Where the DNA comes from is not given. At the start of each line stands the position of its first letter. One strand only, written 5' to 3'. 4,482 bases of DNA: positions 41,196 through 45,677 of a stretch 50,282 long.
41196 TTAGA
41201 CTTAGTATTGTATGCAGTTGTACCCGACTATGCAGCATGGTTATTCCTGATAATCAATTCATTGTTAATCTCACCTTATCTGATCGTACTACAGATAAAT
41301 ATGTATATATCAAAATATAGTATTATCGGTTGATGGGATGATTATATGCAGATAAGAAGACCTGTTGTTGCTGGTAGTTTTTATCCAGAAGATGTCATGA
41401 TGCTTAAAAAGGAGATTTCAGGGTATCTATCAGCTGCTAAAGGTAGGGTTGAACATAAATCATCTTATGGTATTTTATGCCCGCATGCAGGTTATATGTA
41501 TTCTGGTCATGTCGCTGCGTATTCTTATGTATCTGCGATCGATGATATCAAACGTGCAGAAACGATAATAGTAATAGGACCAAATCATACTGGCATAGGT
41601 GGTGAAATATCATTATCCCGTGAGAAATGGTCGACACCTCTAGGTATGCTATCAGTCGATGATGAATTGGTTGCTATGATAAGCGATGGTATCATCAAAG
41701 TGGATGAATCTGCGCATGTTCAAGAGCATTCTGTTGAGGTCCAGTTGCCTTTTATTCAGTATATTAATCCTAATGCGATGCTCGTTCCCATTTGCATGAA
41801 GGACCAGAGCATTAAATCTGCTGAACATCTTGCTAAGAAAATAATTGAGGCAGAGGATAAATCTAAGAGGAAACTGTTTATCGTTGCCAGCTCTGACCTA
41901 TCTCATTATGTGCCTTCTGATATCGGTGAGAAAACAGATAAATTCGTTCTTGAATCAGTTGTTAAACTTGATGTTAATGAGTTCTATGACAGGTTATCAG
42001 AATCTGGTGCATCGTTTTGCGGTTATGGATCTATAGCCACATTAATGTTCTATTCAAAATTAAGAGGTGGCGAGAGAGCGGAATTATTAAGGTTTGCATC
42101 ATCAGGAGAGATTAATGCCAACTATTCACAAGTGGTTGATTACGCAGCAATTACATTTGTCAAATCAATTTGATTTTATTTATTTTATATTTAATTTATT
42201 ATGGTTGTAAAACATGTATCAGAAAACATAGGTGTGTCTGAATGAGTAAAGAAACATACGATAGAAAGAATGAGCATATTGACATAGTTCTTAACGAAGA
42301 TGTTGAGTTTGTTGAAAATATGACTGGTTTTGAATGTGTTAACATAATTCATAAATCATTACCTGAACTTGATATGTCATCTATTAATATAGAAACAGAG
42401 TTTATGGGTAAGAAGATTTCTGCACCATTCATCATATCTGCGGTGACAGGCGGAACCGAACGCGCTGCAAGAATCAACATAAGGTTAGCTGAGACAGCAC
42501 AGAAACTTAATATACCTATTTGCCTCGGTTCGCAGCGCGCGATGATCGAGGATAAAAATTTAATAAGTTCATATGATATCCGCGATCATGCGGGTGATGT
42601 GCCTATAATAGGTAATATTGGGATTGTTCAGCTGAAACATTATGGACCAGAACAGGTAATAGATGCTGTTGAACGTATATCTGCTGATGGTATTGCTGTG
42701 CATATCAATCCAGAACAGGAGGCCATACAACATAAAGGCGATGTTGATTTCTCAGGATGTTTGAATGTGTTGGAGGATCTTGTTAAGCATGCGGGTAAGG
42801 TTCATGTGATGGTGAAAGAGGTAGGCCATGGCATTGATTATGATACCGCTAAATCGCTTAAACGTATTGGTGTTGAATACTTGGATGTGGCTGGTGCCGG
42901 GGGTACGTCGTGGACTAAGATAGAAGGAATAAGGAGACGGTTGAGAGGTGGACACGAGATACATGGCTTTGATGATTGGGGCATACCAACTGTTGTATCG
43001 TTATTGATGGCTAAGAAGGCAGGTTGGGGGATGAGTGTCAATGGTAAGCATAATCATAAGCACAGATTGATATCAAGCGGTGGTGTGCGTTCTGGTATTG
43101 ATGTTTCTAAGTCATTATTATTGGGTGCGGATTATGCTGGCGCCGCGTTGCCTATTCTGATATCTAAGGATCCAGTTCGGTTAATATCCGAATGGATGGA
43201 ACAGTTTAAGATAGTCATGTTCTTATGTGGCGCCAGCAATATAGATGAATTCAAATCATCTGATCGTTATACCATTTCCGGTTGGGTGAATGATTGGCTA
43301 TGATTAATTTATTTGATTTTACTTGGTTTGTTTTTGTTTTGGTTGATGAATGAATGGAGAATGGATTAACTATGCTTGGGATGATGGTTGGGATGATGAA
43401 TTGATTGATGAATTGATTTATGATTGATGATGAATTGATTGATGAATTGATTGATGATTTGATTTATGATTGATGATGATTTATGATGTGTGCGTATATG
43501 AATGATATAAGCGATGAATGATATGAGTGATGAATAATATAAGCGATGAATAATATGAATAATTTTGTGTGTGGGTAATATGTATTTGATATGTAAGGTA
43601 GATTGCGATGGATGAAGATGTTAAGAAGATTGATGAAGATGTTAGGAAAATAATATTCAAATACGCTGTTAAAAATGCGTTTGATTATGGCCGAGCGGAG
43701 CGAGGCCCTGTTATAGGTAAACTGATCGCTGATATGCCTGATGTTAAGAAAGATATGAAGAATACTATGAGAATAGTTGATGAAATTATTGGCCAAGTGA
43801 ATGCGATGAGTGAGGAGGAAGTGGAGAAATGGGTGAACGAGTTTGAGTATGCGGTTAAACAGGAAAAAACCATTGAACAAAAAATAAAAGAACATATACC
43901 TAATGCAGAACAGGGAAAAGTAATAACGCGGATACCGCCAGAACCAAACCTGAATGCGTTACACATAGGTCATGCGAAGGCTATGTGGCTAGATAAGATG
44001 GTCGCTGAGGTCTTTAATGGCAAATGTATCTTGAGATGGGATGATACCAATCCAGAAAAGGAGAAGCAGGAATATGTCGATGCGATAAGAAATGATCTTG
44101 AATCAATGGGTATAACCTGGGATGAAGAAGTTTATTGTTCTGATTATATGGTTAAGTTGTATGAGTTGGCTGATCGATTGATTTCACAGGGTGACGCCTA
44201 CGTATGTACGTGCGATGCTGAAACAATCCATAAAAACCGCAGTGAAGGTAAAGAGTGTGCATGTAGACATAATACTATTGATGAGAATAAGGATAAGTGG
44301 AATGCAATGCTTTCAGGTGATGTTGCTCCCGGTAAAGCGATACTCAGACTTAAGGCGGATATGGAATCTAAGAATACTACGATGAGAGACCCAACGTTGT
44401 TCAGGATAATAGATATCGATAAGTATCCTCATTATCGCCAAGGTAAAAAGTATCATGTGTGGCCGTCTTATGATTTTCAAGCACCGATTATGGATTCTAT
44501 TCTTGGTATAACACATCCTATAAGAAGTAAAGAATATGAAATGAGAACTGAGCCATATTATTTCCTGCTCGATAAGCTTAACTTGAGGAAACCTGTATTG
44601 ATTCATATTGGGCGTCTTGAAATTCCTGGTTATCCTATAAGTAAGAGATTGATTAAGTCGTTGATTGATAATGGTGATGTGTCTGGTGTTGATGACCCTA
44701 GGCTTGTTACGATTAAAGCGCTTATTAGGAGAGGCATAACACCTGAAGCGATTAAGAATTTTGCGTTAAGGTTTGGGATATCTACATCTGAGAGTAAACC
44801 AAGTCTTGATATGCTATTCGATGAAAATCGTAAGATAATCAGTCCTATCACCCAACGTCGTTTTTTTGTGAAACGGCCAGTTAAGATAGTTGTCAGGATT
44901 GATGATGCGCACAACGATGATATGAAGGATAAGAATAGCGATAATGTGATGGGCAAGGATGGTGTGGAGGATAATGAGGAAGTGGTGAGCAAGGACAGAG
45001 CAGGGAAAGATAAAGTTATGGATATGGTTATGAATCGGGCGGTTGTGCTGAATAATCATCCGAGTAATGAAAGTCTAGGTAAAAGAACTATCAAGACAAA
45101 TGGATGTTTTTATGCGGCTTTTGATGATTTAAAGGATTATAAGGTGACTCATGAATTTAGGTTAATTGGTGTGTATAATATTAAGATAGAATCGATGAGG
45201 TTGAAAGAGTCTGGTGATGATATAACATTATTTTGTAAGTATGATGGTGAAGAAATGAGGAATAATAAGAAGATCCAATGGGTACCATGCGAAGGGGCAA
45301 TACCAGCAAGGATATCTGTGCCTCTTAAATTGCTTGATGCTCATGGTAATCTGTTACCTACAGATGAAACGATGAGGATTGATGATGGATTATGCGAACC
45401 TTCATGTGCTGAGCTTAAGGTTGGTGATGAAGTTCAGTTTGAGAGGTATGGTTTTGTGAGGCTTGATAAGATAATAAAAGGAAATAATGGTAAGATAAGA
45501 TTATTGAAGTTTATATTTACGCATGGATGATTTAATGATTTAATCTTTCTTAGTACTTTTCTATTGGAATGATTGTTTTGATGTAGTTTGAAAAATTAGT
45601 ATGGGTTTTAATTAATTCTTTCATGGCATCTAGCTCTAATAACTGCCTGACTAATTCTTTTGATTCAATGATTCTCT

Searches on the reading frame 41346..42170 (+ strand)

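Call 66: search_protein_families(library=pfam, proteins=[window:41346-42170:+], max_evalue=0.001)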
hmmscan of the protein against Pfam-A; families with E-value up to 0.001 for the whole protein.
window:41346-42170:+ (275 aa): 1 family
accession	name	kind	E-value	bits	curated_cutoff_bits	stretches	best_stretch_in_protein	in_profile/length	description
PF01875.22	Memo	-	1.8e-67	227.8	27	1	6-269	2-268/269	Memo-like protein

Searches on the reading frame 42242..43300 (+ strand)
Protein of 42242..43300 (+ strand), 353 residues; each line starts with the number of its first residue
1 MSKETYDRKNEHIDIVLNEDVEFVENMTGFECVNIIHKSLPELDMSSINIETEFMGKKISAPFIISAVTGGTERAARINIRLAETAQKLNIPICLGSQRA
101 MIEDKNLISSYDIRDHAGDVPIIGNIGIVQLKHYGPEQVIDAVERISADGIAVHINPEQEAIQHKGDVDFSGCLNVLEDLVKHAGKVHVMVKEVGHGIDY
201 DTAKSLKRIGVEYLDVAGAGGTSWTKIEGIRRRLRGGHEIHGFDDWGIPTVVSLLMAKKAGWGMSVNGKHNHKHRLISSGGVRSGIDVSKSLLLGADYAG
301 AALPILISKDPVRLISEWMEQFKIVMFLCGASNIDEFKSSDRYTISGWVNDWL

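Call 66: search_protein_families(library=pfam, proteins=[window:42242-43300:+], max_evalue=0.001)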
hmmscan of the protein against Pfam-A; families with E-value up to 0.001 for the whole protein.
window:42242-43300:+ (353 aa): 2 families
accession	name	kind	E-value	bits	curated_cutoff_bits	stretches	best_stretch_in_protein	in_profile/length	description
PF01070.24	FMN_dh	-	3.7e-16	59.5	24.9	2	12-98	12-96/350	FMN-dependent dehydrogenase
PF01645.23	Glu_synthase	-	2.3e-05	24.2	20.4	1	236-308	242-310/369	Conserved region in glutamate synthase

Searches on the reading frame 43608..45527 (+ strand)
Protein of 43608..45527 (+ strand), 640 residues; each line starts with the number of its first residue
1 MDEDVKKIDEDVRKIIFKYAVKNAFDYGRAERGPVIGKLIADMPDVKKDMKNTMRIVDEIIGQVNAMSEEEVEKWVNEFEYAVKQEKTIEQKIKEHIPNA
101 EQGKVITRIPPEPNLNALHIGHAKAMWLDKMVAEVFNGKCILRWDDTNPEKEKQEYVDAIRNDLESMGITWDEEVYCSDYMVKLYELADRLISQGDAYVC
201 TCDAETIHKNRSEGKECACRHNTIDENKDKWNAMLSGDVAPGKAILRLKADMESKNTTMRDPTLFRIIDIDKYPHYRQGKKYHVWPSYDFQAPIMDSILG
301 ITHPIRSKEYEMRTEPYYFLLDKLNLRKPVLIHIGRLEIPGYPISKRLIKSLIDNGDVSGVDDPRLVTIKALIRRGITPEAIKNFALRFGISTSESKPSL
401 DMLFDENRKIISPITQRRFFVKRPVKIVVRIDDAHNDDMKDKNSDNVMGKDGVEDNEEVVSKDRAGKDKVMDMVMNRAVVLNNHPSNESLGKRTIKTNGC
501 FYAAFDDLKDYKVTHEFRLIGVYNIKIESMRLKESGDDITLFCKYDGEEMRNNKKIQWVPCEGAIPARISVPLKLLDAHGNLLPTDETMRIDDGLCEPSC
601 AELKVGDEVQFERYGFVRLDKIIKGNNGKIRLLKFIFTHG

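Call 66: search_protein_families(library=pfam, proteins=[window:43608-45527:+], max_evalue=0.001)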
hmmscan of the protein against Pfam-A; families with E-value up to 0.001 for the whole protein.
window:43608-45527:+ (640 aa): 3 families
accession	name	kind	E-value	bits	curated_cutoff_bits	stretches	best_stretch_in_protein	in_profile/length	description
PF00749.27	tRNA-synt_1c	-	4.8e-76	256.1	23.4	1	104-395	1-295/314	tRNA synthetases class I (E and Q), catalytic domain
PF03950.23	tRNA-synt_1c_C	-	5.9e-13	49.3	23.9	1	478-546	24-91/91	tRNA synthetases class I (E and Q), anti-codon binding domain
PF20974.2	tRNA-synt_1c_C2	-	3.2e-11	44.2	23.9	1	555-620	1-69/69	tRNA synthetases class I (E and Q), anti-codon binding domain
